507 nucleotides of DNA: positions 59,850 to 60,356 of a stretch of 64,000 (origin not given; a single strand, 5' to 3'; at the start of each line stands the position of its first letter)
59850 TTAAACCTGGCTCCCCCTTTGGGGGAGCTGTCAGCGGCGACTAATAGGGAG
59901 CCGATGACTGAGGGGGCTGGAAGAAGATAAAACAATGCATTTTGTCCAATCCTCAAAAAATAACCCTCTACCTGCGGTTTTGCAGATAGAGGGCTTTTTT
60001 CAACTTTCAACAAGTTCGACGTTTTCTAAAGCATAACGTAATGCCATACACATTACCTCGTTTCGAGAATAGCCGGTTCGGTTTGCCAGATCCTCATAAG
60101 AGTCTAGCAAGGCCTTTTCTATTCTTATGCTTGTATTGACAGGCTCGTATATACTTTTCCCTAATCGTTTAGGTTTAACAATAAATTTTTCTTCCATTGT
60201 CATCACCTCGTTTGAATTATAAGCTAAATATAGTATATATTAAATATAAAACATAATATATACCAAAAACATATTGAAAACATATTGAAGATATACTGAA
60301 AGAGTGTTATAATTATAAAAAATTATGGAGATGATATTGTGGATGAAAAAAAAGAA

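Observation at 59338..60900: AT-rich about 1.5 kb islet (small peptide, RHH regulator, orphan 157-aa protein) inserted between pdp and a fabG-like gene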

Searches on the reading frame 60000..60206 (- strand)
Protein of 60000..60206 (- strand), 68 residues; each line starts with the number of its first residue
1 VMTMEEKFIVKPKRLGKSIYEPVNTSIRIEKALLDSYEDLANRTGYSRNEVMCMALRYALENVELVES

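Call 7: search_protein_families(library=pfam, proteins=[window:60000-60206:-], max_evalue=1)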
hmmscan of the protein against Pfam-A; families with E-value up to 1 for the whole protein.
window:60000-60206:- (68 aa): 2 families
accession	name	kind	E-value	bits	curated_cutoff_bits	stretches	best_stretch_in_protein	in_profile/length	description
PF01402.27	RHH_1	-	0.0041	17.5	20.5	1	25-61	2-38/39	Ribbon-helix-helix protein, copG family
PF13467.12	RHH_4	-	0.051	14.1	25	1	23-52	11-40/67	Ribbon-helix-helix domain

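Call 12: search_protein_families(library=phrogs, proteins=[window:60000-60206:-], max_evalue=1)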
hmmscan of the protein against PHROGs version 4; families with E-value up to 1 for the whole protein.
window:60000-60206:- (68 aa): 9 families
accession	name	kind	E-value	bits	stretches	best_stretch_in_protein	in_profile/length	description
phrog_5118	-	unknown function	2.7e-05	24.9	1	24-68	18-62/67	-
phrog_7325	-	transcription regulation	0.012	16.8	1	25-66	59-100/151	CopG-like transcriptional repressor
phrog_582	-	transcription regulation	0.017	16.5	1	21-66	56-101/105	Arc-like repressor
phrog_876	-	transcription regulation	0.03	14.9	1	23-62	68-107/239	transcriptional repressor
phrog_3168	-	unknown function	0.044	14.5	1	27-67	9-49/65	-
phrog_15666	-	unknown function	0.081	14.2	1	26-61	6-41/81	-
phrog_32466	-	unknown function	0.13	13.5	1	11-66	38-83/151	-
phrog_18157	-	transcription regulation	0.14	14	1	25-56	52-83/93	transcriptional repressor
phrog_2727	-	unknown function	0.27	12.2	1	21-61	131-172/176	-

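Call 13: search_protein_families(library=ncbifam, proteins=[window:60000-60206:-], max_evalue=1)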
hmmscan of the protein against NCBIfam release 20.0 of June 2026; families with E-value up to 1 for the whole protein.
window:60000-60206:- (68 aa): 3 families
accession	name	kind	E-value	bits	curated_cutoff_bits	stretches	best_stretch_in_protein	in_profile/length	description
NF048017.1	antitoxin_RelB_like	equivalog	0.026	14.7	50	1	28-65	1-38/70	type II toxin-antitoxin system RelB family antitoxin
TIGR00740.1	TIGR00740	equivalog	0.034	13.8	193.3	1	28-67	169-206/239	carboxy-S-adenosyl-L-methionine synthase CmoA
NF053762.1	aCcr1_fam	equivalog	0.055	13.4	60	1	26-57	4-35/38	aCcr1 family cell cycle regulator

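Call 15: list_cluster_members(proteins=[P0001, window:60000-60206:-, window:59494-59598:+, window:57966-59330:+])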
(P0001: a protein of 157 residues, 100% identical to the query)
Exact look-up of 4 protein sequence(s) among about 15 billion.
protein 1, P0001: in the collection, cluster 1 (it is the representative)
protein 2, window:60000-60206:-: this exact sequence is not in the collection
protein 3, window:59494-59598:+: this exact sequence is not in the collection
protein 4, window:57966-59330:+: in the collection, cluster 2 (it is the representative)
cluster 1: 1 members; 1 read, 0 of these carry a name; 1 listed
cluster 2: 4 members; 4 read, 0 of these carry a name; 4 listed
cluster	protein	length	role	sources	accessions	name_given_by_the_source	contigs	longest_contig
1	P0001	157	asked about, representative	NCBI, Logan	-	-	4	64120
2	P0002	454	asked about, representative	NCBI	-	-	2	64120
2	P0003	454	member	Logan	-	-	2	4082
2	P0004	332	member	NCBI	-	-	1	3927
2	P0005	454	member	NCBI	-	-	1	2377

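Call 19: find_homologous_proteins(query=window:60000-60197:-, max_evalue=0.01)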
Query window:60000-60197:- (65 aa): 1 proteins with E <= 0.01 among 2 candidates.
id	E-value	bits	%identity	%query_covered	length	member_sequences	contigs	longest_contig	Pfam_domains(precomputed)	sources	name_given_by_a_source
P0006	5.6e-34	132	100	100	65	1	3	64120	-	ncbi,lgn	-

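Call 43: search_dna_similar(query=window:60000-60197:-, collection=phages, mode=protein, max_evalue=0.1, max_rows=15)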
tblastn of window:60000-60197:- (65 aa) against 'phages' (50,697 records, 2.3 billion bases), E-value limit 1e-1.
No match.

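Call 44: search_dna_similar(query=window:60000-60197:-, collection=plasmids, mode=protein, max_evalue=0.1, max_rows=15)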
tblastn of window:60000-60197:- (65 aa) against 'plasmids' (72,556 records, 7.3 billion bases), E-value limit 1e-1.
Records with a match: 2; places in all: 2; records where one place covers at least 80% of the query: 2.
Best place of each record, by identity: <60% 2.
By first word of the organism name: uncultured 1; Monoglobus 1.
By predicted mobility (MOB-suite, as given by PLSDB): non-mobilizable 2.
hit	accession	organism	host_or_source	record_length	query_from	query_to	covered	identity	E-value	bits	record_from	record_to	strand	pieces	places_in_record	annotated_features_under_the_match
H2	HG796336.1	uncultured bacterium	-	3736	1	63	97%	40.0%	3e-8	54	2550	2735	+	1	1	CDS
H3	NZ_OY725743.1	Monoglobus pectinilyticus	-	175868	2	64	97%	35.9%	2e-3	41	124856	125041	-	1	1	ribbon-helix-helix protein, CopG family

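Call 45: get_annotated_region(hit=H3, flank=4000)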
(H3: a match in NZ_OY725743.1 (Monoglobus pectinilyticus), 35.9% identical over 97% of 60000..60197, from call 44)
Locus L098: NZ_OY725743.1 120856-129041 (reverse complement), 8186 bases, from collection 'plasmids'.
description: Monoglobus pectinilyticus strain Ruminococcaceae species TSDC17.2-1.2 plasmid 19, complete sequence
organism: Monoglobus pectinilyticus (NCBI taxid 1981510)
taxonomy: Bacteria; Bacillota; Clostridia; Monoglobales; Monoglobaceae; Monoglobus; Monoglobus pectinilyticus
host: -; source: -; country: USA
typing (MOB-suite, as given by PLSDB): non-mobilizable
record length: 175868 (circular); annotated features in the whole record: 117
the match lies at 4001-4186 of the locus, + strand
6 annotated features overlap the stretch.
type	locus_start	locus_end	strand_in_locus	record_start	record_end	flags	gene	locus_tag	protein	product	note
CDS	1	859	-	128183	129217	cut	-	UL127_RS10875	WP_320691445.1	3-deoxy-7-phosphoheptulonate synthase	GO:0009423 - chorismate biosynthetic process [Evidence IEA]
CDS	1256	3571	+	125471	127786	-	-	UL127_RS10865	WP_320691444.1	C1 family peptidase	-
CDS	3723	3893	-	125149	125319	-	-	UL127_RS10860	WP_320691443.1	hypothetical protein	-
CDS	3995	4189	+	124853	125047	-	-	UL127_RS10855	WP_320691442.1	ribbon-helix-helix protein, CopG family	GO:0006355 - regulation of DNA-templated transcription [Evidence IEA]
CDS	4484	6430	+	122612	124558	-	-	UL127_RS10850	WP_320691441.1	family 10 glycosylhydrolase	-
CDS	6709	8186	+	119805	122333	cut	-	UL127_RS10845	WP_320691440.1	glycogen/starch/alpha-glucan phosphorylase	-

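Call 47: get_annotated_region(hit=H2, flank=4000)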
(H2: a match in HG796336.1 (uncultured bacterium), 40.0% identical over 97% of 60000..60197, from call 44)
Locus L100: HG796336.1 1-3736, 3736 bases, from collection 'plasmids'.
description: Uncultured bacterium plasmid pRGI00522
organism: uncultured bacterium (NCBI taxid 77133)
taxonomy: Bacteria; ; ; ; ; ; uncultured bacterium
host: -; source: -; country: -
typing (MOB-suite, as given by PLSDB): non-mobilizable; replicon rep_cluster_1569
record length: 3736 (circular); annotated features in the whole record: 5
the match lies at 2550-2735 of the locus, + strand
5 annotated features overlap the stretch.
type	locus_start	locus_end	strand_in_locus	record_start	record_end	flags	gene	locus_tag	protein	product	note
CDS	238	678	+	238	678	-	-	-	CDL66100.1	-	-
CDS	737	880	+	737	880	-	-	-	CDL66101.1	-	-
CDS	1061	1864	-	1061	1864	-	-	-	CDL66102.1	-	-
CDS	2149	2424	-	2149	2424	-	-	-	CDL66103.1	-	-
CDS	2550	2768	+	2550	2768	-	-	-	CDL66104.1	-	-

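Call 51: search_protein_families(library=pfam, proteins=[L100:2149-2424:-, L098:3723-3893:-, L100:2550-2768:+, L098:3995-4189:+, L100:1061-1864:-, L100:238-678:+], max_evalue=1)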
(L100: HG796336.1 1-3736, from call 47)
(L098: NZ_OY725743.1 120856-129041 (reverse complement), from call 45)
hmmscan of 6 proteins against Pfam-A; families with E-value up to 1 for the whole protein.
L100:2149-2424:- (91 aa): 2 families
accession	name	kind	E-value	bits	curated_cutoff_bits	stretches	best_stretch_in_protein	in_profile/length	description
PF20648.2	DUF6809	-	2.4e-18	67.2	27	1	1-88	1-85/85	Family of unknown function (DUF6809)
PF03695.18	UPF0149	-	0.17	12.5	25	1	20-85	51-120/181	Uncharacterised protein family (UPF0149)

L098:3723-3893:- (56 aa): 1 family
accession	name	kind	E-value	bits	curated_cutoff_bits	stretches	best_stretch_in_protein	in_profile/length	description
PF14591.11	AF0941-like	-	0.044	14.8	22.6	1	10-41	39-70/113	AF0941-like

L100:2550-2768:+ (72 aa): 3 families
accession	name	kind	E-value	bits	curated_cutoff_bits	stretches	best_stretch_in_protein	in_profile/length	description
PF01402.27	RHH_1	-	0.0025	18.2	20.5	1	21-56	2-37/39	Ribbon-helix-helix protein, copG family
PF02268.21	TFIIA_gamma_N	-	0.14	12.7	33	1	44-59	6-21/47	Transcription initiation factor IIA, gamma subunit, helical domain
PF15906.11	zf-NOSIP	-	0.22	12.1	30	1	9-44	15-51/75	Zinc-finger of nitric oxide synthase-interacting protein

L098:3995-4189:+ (64 aa): 3 families
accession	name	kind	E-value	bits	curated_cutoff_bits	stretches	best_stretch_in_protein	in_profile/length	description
PF01402.27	RHH_1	-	2.6e-07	30.8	20.5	1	22-58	2-38/39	Ribbon-helix-helix protein, copG family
PF13467.12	RHH_4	-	0.028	14.9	25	1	23-51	14-42/67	Ribbon-helix-helix domain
PF03869.20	Arc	-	0.04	14.2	20.4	1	22-51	7-37/50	Arc-like DNA binding domain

L100:1061-1864:- (267 aa): 2 families
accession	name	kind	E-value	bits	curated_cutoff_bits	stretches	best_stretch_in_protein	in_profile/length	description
PF01051.27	Rep3_N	-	1.6e-32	113.3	22.4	1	16-173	1-141/141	Initiator Replication protein, WH1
PF21205.3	Rep3_C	-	1.2e-17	64.4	21.1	1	185-242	2-57/59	Initiator Rep protein, WH2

L100:238-678:+ (146 aa): 15 families
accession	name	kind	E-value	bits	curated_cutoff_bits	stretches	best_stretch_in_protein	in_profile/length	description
PF02796.21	HTH_7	-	2e-08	34.7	23.8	1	101-134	1-34/45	Helix-turn-helix domain of resolvase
PF13936.12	HTH_38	-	1.8e-05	24.8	27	1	105-137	4-36/44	Helix-turn-helix domain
PF13565.12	HTH_32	-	0.0022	18.9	33.7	1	97-131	21-56/73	Homeodomain-like domain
PF00170.26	bZIP_1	-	0.0095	16.5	27.6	1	7-35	33-61/64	bZIP transcription factor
PF22216.1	Sas-6_C_CC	-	0.018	15.7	27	1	4-23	35-54/57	Spindle assembly abnormal protein 6 homolog, C-terminal coiled coil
PF10654.15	DUF2481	-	0.031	14.8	27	1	98-139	57-98/126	Protein of unknown function (DUF2481)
PF13384.12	HTH_23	-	0.045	14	24.6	1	116-140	12-36/50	Homeodomain-like domain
PF19575.5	HTH_58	-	0.053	13.9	23.8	1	112-144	17-49/62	Helix-turn-helix domain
PF20369.3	DUF6664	-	0.065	14.3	27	1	7-39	23-55/105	Family of unknown function (DUF6664)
PF12824.13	MRP-L20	-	0.069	13.8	30.4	1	95-141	75-124/164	Mitochondrial ribosomal protein subunit L20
PF10073.14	GapR_DNA-bd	-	0.08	13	22.6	1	8-29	11-32/72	GapR-like, DNA-binding domain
PF14450.12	FtsA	-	0.081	13.7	31.8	1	66-132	35-100/127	Cell division protein FtsA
PF03938.19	OmpH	-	0.096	13.3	32.4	1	3-91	22-102/141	Outer membrane protein (OmpH-like)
PF06005.17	ZapB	-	0.098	13.6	31.5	1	3-36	35-68/71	Cell division protein ZapB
PF19610.4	DUF6115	-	0.33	11.8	27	1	58-136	48-125/134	Family of unknown function (DUF6115)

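Call 54: search_dna_similar(query=L100:2149-2424:-, collection=plasmids, mode=protein, max_evalue=0.001, max_rows=40)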
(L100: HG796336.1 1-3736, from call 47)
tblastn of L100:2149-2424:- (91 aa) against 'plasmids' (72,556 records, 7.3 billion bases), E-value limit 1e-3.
Records with a match: 1; places in all: 1; records where one place covers at least 80% of the query: 1.
Best place of each record, by identity: 95-99% 1.
By first word of the organism name: uncultured 1.
By predicted mobility (MOB-suite, as given by PLSDB): non-mobilizable 1.
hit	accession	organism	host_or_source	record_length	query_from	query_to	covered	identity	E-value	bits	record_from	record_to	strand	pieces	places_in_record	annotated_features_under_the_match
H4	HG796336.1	uncultured bacterium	-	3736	1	91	100%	98.9%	1e-54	187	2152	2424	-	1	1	CDS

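Call 55: search_dna_similar(query=L100:2149-2424:-, collection=phages, mode=protein, max_evalue=0.001, max_rows=40)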
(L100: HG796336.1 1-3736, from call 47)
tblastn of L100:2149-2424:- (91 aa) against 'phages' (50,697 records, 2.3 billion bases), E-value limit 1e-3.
No match.

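Call 56: find_related_loci(query=A1, collection=viral_contigs, flank=3000)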
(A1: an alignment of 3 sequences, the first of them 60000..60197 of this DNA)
Query A1 (65 aa) in viral_contigs; peptide patterns used: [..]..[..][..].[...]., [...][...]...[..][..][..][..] (x = any residue, [..] = any of these).
133 stretches matched a pattern; 7 encode a relative of the query (tblastn E <= 1e-3); 7 distinct loci.
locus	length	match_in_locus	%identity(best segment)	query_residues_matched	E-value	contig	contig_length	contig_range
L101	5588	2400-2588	48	1-64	3e-15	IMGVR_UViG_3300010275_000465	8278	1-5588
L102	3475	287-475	45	1-64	7e-15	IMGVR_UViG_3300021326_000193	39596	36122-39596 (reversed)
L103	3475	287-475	45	1-64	7e-15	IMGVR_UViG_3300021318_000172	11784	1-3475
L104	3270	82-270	45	1-64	7e-15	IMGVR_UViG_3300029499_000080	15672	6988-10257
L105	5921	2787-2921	44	18-62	1e-11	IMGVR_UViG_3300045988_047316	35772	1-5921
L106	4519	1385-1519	44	18-62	2e-11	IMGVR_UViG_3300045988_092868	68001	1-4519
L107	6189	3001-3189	34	2-64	3e-5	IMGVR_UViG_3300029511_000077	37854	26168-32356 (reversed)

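Call 57: find_related_loci(query=L100:2149-2424:-, collection=viral_contigs, flank=3000)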
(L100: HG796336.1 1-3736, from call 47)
Query L100:2149-2424:- (91 aa) in viral_contigs; peptide patterns used: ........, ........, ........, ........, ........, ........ (x = any residue, [..] = any of these).
34 stretches matched a pattern, but none encodes a relative of the query by tblastn (E <= 1e-3).

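Call 83: search_protein_families(library=padloc, proteins=[window:60000-60197:-], max_evalue=1)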
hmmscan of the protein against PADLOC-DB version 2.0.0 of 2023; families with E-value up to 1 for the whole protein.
window:60000-60197:- (65 aa): 0 families

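Call 85: search_solved_structures(query=A1, max_evalue=1)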
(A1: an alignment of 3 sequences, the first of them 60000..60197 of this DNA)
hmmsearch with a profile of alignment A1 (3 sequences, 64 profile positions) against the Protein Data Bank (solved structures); distinct sequences matched with E-value up to 1: 9.
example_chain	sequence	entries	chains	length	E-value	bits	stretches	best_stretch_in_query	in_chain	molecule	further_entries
8fjf_A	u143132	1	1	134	0.011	18.8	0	8-28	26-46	H10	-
4me7_E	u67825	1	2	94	0.017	18.2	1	19-53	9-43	Antitoxin EndoAI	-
2wve_A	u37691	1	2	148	0.27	14.4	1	13-48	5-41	PUTATIVE NICKEL-RESPONSIVE REGULATOR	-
2wvb_A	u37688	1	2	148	0.27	14.4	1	13-48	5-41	PUTATIVE NICKEL-RESPONSIVE REGULATOR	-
2ca9_A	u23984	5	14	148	0.27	14.3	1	13-48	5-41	PUTATIVE NICKEL-RESPONSIVE REGULATOR | nickel-responsive regulator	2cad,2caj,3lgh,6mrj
2wvd_A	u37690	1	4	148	0.27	14.3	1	13-48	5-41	PUTATIVE NICKEL-RESPONSIVE REGULATOR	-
3pht_A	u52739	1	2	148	0.27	14.3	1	13-48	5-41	Putative nickel-responsive regulator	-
2wvc_A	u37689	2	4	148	0.27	14.3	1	13-48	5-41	PUTATIVE NICKEL-RESPONSIVE REGULATOR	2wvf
2mdv_A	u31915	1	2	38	0.82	12.8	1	24-53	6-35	Designed protein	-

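Call 106: find_related_loci(query=A8, collection=viral_contigs, flank=2500)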
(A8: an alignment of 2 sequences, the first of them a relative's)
Query A8 (91 aa) in viral_contigs; peptide patterns used: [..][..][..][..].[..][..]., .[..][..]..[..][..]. (x = any residue, [..] = any of these).
310 stretches matched a pattern, but none encodes a relative of the query by tblastn (E <= 1e-3).

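Call 115: predict_structure(protein=window:60000-60197:-)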
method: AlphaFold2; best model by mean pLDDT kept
length: 65 residues; sequences in the alignment: 1
mean_pLDDT: 73.8   pTM: 0.52
mean pLDDT of the five models: 73.8, 70.2, 68.7, 67.7, 63.9
residues with pLDDT >= 90: 17; 70-90: 18; 50-70: 23; < 50: 7
segments of 3 or more residues with pLDDT < 50: 18-22
pLDDT, mean of each block of 10 residues (from residue 1): 60 50 66 94 93 84 65
secondary structure, 60 per line:
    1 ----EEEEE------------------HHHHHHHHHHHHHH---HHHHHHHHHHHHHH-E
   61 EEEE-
elements in order: E5-9 H28-41 H45-58 E60-64

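Call 117: fold_search(model_id=the predicted structure, library=pdb)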
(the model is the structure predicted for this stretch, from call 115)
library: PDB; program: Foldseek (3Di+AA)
matches with E <= 10: 97; with E <= 0.001: 0
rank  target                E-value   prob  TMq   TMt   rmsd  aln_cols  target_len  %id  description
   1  6sbw                  4.8e-01  0.91  0.48  0.63   6.6        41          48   22  CdbA Form One (released 2020-04-22)
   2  1baz_B                5.1e-01  0.87  0.45  0.67   6.0        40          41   18  ARC REPRESSOR MUTANT PHE10VAL (released 1998-06-17)
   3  1ea4_B                5.9e-01  0.84  0.43  0.63   5.4        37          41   22  TRANSCRIPTIONAL REPRESSOR COPG/22bp dsDNA COMPLEX (released 2001-07-05)
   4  1ea4_E                8.3e-01  0.77  0.46  0.65   5.4        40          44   20  TRANSCRIPTIONAL REPRESSOR COPG/22bp dsDNA COMPLEX (released 2001-07-05)
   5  5x3t_A                8.9e-01  0.90  0.48  0.45   4.5        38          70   21  VapBC from Mycobacterium tuberculosis (released 2017-06-07)
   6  2mdv_MODEL_1_A        1.2e+00  0.82  0.43  0.68   2.6        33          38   30  NMR structure of beta alpha alpha 38 (released 2014-10-01)
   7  6sbx_A                1.4e+00  0.66  0.48  0.57   6.5        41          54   22  CdbA Form Two (released 2020-04-22)
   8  9kkd_B                1.4e+00  0.63  0.48  0.68   5.4        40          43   18  the structure of StnY (released 2025-11-19)
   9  6sbx_C                1.4e+00  0.63  0.48  0.56   7.2        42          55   21  CdbA Form Two (released 2020-04-22)
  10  6kyt_C                1.5e+00  0.57  0.41  0.37   5.1        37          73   24  The structure of the M. tb toxin MazEF-mt1 complex (released 2020-08-05)
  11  1bdv_B                1.5e+00  0.54  0.44  0.52   5.3        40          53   18  ARC FV10 COCRYSTAL (released 1999-01-06)
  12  2jxg_A                1.5e+00  0.44  0.41  0.54   4.7        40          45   10  Solution Structure of the DNA Binding domain of Proline Utilization A (PutA) (released 2008-02-19)
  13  1par_C                1.8e+00  0.44  0.47  0.58   9.7        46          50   17  DNA RECOGNITION BY BETA-SHEETS IN THE ARC REPRESSOR-OPERATOR CRYSTAL STRUCTURE (released 1994-07-31)
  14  7vp4_B                1.9e+00  0.16  0.39  0.40  10.8        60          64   15  Structure of a transcription factor and DNA complex (released 2022-10-19)
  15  7vp5_F                2.0e+00  0.15  0.39  0.35  11.5        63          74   14  Structure of a transcription factor and DNA complex (released 2022-10-19)
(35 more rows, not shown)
